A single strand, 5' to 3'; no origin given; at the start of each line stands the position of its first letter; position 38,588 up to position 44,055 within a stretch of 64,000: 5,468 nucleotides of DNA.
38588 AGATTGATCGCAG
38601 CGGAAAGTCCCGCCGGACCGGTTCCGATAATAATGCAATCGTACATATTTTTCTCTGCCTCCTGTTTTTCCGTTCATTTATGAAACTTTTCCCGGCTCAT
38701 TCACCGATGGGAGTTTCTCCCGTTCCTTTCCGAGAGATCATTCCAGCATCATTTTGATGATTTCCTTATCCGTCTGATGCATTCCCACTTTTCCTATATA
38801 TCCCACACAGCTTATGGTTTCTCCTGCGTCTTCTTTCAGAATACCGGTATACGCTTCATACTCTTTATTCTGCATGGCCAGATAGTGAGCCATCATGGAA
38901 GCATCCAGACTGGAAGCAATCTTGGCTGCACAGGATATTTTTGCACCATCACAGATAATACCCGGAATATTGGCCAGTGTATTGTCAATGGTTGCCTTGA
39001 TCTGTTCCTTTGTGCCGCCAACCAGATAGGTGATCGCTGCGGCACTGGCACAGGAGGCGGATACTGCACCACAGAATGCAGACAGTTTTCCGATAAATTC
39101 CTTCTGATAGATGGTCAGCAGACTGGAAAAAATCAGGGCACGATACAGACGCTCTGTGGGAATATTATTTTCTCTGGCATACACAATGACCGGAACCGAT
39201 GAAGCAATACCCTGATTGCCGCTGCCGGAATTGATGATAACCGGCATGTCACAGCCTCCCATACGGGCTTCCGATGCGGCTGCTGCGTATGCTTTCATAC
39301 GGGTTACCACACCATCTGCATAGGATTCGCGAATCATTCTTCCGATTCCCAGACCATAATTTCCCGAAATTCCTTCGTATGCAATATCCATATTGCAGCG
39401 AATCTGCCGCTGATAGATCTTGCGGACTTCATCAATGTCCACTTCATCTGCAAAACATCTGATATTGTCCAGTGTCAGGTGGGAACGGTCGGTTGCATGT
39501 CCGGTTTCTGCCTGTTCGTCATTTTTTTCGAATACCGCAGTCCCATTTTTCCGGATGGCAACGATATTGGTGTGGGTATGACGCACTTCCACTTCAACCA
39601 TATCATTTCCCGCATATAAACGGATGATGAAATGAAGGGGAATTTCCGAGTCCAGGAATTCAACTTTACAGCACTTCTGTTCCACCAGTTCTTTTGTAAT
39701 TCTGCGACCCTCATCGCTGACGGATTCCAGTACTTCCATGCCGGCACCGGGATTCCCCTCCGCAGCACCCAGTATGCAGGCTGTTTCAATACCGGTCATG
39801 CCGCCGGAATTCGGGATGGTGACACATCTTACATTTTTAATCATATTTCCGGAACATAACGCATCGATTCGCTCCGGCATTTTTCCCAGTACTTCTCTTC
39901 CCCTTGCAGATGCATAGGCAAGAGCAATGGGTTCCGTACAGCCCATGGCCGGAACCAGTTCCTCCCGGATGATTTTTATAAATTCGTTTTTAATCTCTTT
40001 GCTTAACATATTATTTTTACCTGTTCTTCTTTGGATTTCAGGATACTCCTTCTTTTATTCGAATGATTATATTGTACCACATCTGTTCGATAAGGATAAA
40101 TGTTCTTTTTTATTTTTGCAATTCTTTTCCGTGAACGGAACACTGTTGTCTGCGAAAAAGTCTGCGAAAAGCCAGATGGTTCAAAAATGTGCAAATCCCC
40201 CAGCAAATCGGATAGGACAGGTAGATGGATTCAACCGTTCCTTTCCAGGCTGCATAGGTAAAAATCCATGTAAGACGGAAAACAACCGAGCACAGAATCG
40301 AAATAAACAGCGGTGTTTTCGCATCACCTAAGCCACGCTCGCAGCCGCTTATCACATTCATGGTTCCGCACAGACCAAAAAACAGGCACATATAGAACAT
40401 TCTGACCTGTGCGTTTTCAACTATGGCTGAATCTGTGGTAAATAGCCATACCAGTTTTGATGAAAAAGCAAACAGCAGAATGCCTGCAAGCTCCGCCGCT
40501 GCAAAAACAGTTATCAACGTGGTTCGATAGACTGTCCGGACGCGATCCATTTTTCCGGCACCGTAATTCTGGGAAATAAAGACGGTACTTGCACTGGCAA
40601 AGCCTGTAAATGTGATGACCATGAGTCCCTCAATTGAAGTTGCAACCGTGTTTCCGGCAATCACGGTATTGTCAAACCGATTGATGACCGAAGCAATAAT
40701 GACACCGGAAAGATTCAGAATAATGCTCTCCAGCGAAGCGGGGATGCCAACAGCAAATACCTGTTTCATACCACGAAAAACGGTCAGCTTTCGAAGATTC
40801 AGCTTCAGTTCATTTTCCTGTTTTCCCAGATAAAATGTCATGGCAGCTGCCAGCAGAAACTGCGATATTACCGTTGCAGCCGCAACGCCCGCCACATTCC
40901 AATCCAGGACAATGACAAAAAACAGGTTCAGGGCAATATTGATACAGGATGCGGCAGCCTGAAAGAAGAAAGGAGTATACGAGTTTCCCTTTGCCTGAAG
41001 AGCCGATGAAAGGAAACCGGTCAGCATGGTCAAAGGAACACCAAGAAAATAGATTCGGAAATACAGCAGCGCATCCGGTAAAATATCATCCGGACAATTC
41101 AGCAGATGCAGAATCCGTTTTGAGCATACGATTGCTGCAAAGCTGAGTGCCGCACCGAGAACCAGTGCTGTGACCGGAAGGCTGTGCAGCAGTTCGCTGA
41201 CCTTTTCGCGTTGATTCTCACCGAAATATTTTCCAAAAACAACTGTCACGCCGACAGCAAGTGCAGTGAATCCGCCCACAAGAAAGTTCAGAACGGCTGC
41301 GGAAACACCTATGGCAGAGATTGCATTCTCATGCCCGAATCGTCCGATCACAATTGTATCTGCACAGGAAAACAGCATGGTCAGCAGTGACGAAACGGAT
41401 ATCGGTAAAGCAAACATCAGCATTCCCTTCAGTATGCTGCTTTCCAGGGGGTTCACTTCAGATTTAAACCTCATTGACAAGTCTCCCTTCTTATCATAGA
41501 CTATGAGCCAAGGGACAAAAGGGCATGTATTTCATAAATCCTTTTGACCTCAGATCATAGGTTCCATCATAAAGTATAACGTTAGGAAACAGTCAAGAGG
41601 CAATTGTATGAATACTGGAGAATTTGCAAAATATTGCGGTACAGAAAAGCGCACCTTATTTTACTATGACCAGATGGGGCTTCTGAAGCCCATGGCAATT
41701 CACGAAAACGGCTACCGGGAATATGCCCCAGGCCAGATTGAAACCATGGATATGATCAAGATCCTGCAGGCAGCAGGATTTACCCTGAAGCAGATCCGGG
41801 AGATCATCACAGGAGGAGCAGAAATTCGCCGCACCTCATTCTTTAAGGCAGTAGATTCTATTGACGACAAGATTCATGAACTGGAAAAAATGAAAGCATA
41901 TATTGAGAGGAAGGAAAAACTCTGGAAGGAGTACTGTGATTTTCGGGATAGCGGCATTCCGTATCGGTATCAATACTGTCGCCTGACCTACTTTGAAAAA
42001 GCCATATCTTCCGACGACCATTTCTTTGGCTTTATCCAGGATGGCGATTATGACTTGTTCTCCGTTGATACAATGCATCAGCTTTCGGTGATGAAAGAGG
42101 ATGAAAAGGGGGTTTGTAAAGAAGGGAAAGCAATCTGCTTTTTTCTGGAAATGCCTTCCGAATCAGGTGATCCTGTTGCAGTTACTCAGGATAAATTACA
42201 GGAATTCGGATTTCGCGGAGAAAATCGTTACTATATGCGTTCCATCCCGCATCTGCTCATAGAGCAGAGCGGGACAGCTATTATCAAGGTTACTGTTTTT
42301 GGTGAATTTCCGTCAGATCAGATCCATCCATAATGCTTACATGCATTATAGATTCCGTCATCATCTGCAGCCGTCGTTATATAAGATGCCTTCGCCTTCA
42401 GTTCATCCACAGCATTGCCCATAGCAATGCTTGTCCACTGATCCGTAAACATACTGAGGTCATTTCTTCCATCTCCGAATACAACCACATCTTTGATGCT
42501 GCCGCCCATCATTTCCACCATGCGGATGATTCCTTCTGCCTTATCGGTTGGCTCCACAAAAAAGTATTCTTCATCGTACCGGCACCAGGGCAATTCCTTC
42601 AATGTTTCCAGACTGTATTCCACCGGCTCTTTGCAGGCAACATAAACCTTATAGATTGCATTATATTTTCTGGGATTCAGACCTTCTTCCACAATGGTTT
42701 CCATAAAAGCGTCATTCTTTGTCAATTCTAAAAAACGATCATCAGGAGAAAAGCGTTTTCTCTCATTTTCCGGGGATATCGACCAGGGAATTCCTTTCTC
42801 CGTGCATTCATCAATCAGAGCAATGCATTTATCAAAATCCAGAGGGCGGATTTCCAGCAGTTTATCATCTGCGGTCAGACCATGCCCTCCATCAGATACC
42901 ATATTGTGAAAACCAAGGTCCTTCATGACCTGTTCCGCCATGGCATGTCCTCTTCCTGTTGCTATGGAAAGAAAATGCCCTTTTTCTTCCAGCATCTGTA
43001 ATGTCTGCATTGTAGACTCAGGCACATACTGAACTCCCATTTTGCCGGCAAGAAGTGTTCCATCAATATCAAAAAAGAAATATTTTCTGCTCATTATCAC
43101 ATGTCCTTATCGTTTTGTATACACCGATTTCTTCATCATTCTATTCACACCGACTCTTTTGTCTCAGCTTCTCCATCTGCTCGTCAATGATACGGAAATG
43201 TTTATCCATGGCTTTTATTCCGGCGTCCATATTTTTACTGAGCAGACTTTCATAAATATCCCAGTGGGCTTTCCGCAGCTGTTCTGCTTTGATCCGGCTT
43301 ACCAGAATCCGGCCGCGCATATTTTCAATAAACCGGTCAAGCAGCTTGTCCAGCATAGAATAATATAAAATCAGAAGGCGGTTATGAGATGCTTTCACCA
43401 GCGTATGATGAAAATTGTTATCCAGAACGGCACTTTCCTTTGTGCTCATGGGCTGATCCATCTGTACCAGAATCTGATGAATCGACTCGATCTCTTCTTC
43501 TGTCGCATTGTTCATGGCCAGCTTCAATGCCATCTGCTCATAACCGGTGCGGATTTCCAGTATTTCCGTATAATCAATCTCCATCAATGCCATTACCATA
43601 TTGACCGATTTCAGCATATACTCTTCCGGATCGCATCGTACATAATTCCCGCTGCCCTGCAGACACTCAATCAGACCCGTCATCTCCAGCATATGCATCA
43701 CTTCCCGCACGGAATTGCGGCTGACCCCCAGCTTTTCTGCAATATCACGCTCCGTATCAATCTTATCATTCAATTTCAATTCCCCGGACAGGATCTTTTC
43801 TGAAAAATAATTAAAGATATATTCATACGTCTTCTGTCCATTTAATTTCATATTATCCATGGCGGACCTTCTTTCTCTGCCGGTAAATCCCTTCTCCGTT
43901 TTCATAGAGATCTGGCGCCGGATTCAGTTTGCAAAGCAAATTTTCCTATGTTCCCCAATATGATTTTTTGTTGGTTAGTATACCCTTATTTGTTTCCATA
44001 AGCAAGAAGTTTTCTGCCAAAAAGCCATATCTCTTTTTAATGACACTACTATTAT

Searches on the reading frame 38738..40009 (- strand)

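Call 7: search_protein_families(library=pfam, proteins=[window:38738-40009:-], max_evalue=0.001)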
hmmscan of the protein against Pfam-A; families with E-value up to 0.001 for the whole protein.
window:38738-40009:- (423 aa): 1 family
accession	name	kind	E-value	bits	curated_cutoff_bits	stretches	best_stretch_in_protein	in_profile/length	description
PF03313.21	SDH_alpha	-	5.7e-60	203.6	26.4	1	91-419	4-260/260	Serine dehydratase alpha chain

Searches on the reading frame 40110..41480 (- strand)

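Call 7: search_protein_families(library=pfam, proteins=[window:40110-41480:-], max_evalue=0.001)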
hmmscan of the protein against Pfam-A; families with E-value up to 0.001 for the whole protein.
window:40110-41480:- (456 aa): 1 family
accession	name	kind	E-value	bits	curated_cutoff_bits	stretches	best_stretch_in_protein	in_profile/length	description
PF01554.23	MatE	-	1.4e-46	158.6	24.9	2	247-402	1-155/161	MatE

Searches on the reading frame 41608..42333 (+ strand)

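Call 7: search_protein_families(library=pfam, proteins=[window:41608-42333:+], max_evalue=0.001)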
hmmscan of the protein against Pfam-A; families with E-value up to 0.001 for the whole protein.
window:41608-42333:+ (241 aa): 3 families
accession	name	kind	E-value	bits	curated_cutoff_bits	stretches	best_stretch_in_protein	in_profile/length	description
PF13411.12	MerR_1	-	2e-16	60.3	21.6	1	1-67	1-66/69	MerR HTH family regulatory protein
PF00376.29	MerR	-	2.6e-09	37.2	28.2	1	3-39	2-38/38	MerR family regulatory protein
PF09278.17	MerR-DNA-bind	-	3.6e-06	27.9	25.4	1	45-99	2-62/65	MerR, DNA binding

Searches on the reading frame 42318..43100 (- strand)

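Call 7: search_protein_families(library=pfam, proteins=[window:42318-43100:-], max_evalue=0.001)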
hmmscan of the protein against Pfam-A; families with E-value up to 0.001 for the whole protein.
window:42318-43100:- (260 aa): 4 families
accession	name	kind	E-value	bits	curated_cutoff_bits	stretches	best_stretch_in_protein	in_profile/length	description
PF08282.18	Hydrolase_3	-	3.3e-37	129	20.9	1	8-253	1-254/255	haloacid dehalogenase-like hydrolase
PF00702.32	Hydrolase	-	1e-08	36.3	26.4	0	181-218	152-187/191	haloacid dehalogenase-like hydrolase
PF05116.19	S6PP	-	2.7e-07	30.9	20.3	1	194-257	173-245/247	Sucrose-6F-phosphate phosphohydrolase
PF12710.13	HAD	-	9e-07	29.9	27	0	31-70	91-130/189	haloacid dehalogenase-like hydrolase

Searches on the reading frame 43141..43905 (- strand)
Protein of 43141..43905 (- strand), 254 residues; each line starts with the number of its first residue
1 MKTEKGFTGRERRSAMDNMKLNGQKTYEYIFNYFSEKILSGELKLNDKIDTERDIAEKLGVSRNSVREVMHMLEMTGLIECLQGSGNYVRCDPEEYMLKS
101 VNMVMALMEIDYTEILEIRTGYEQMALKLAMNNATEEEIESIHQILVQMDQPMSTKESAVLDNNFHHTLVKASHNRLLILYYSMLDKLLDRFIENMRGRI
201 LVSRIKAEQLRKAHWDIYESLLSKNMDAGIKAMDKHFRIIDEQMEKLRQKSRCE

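Call 7: search_protein_families(library=pfam, proteins=[window:43141-43905:-], max_evalue=0.001)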
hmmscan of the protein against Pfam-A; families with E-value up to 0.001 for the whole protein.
window:43141-43905:- (254 aa): 6 families
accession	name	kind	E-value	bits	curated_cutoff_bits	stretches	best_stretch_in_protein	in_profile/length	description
PF07729.17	FCD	-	1.1e-17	65.1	24.3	1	114-238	1-124/125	FCD domain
PF00392.27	GntR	-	2.2e-14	53.3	27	1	26-89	1-64/64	Bacterial regulatory proteins, gntR family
PF02082.26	Rrf2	-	4.9e-05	23.9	30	1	51-101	25-77/132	Iron-dependent Transcriptional regulator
PF01978.25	TrmB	-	5e-05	23.5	25.6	1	51-93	24-59/68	Sugar-specific transcriptional regulator TrmB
PF13545.12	HTH_Crp_2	-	0.00053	20.3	27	0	51-94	24-65/70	Crp-like helix-turn-helix domain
PF08279.18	HTH_11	-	0.00087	19.6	25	0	53-86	19-53/55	HTH domain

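Call 106: find_encoding_contigs(protein=window:43141-43905:-, flank=8000, max_places=6)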
Protein window:43141-43905:- (254 aa): no gene with exactly this product is on record in the collection.
